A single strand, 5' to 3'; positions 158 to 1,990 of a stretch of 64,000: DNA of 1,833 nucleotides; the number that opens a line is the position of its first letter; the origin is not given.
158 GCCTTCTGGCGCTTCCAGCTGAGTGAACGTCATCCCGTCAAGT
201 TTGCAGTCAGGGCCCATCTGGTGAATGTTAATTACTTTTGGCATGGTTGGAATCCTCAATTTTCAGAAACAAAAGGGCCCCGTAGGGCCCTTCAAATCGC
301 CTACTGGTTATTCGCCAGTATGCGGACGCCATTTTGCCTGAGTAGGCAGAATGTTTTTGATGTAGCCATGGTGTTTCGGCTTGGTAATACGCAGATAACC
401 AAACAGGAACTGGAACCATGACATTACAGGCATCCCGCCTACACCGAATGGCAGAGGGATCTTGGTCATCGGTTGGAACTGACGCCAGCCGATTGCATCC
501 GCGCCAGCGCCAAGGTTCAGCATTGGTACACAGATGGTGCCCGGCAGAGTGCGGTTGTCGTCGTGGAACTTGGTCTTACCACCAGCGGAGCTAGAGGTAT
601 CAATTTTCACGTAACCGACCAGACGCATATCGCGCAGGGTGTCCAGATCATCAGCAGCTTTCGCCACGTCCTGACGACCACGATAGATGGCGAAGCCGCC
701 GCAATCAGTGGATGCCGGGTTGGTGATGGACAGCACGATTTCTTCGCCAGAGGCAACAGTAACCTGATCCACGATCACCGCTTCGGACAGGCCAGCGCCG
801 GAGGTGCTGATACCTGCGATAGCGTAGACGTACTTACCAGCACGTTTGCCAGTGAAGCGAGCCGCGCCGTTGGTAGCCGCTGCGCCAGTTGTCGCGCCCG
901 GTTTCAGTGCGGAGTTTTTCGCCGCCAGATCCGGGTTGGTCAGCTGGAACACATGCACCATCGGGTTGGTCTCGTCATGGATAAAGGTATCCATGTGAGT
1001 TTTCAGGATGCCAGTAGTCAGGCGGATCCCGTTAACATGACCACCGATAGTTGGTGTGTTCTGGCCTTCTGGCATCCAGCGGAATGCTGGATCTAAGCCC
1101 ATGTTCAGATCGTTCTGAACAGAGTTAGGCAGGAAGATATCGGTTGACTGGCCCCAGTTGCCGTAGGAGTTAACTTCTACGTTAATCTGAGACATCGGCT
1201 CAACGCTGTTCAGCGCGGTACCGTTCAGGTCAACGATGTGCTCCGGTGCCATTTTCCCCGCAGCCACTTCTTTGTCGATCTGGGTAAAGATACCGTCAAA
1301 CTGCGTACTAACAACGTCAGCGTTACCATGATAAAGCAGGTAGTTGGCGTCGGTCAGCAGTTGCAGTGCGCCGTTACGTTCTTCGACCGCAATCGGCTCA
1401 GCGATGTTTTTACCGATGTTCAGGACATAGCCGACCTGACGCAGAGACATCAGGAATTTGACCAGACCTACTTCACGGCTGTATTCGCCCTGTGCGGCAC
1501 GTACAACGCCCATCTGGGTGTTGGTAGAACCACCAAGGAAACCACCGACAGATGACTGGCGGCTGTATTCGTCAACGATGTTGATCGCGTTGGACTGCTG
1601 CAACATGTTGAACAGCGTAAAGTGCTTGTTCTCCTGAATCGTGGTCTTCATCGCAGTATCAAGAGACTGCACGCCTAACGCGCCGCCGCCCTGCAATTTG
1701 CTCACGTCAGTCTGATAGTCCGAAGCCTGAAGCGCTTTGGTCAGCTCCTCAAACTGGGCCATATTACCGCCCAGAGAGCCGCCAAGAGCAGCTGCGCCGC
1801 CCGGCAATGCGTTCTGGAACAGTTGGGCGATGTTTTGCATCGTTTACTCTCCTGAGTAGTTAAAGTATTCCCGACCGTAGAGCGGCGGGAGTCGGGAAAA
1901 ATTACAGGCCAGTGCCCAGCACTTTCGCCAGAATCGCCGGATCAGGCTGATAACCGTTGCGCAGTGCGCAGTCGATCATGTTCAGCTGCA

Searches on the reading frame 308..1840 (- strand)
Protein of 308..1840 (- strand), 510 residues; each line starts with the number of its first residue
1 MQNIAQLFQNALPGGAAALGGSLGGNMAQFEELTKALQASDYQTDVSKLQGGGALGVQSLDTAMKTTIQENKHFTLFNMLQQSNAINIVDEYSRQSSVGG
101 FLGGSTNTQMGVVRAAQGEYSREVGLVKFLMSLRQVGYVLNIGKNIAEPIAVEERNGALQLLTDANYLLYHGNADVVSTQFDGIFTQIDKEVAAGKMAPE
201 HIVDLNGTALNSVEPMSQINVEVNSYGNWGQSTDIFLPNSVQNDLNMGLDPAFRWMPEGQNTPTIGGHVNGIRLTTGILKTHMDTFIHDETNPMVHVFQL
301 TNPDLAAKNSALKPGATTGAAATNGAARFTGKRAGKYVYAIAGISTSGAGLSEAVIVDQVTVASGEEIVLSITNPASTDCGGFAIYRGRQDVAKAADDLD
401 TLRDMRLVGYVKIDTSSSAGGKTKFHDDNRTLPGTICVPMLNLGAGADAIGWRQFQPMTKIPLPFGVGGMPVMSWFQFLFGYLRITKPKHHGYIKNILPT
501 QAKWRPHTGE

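Call 15: search_protein_families(library=phrogs, proteins=[window:308-1840:-], max_evalue=0.00001)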
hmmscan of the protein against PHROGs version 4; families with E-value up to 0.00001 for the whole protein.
window:308-1840:- (510 aa): 1 family
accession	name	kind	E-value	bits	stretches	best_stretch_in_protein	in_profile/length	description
phrog_752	-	head and packaging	3.9e-83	280.9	1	27-502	15-473/475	major head protein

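Call 61: search_dna_similar(query=window:308-1840:-, collection=phages, mode=protein, max_rows=15)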
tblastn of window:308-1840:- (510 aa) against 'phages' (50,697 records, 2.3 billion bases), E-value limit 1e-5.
Records with a match: 113; places in all: 113; records where one place covers at least 80% of the query: 112.
Best place of each record, by identity: >=99% 1; 80-90% 1; 60-80% 5; <60% 106.
By first word of the organism name: Bacillus 86; Bacteroides 6; Thermus 5; Pseudomonas 3; Lactobacillus 3; Bordetella 2; Lysinibacillus 2; Enterobacter 1; Yersinia 1; Aeromonas 1; and 3 more.
By host as written in the record: Bacillus subtilis 19; Bacillus subtilis BEST7003 15; Bacillus cereus 9; - 5; Thermus thermophilus HB8 3; Bacillus subtilis KACC 17797 3; Bacillus sp. 3; Bordetella bronchiseptica 4715 2; and 41 more.
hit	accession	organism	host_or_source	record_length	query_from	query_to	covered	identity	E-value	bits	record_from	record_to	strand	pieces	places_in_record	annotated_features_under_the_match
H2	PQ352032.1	Enterobacter phage phiT5282EW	Enterobacter sp.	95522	1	510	100%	99.8%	0e+0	975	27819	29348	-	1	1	hypothetical protein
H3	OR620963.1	Yersinia phage fHe-Yen8-01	Yersinia enterocolitica serotype O:8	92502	1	510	100%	80.0%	0e+0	814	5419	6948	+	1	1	major head protein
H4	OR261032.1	Aeromonas phage ST4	Aeromonas hydrophila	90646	2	506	99%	66.0%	0e+0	653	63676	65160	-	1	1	major capsid protein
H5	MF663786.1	Bordetella phage vB_BbrM_PHB04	Bordetella bronchiseptica 4715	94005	26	510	95%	66.2%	0e+0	651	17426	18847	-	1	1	major capsid protein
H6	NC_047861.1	Bordetella phage vB_BbrM_PHB04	Bordetella bronchiseptica 4715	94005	26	510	95%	66.2%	0e+0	651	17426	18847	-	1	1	major head protein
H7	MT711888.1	Pseudomonas phage Dolphis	Pseudomonas putida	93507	32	510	94%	65.3%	0e+0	642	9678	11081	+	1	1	major capsid protein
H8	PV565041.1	Pseudomonas phage Jeremy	Pseudomonas putida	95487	32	510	94%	63.9%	0e+0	634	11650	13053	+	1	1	major capsid protein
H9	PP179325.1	Pseudomonas phage Touem01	Pseudomonas syringae 7C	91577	26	506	94%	39.7%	7e-95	321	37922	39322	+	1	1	major capsid protein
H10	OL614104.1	Morganella phage Mecenats66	Morganella sp.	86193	28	506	94%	36.5%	3e-86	296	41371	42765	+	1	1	major capsid protein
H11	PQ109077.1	Thermus phage Lalka27b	Thermus thermophilus HB27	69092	33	509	94%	31.4%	3e-54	202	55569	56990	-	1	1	MCP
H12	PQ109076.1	Thermus phage Lalka27a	Thermus thermophilus HB27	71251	33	509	94%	31.4%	3e-54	202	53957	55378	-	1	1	MCP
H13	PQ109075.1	Thermus phage Lalka8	Thermus thermophilus HB8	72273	33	507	93%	31.5%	1e-54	204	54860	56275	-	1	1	MCP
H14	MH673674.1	Thermus phage phiMa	Thermus thermophilus HB8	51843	49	509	90%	30.6%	7e-48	184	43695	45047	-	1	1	hypothetical protein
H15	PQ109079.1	Thermus phage Cumys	Thermus thermophilus HB8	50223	49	510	91%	30.1%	6e-51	193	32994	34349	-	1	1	MCP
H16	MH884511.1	Exiguobacterium phage vB_EalM-132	Exiguobacterium alkaliphilum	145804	31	497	92%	26.7%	1e-17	93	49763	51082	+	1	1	hypothetical protein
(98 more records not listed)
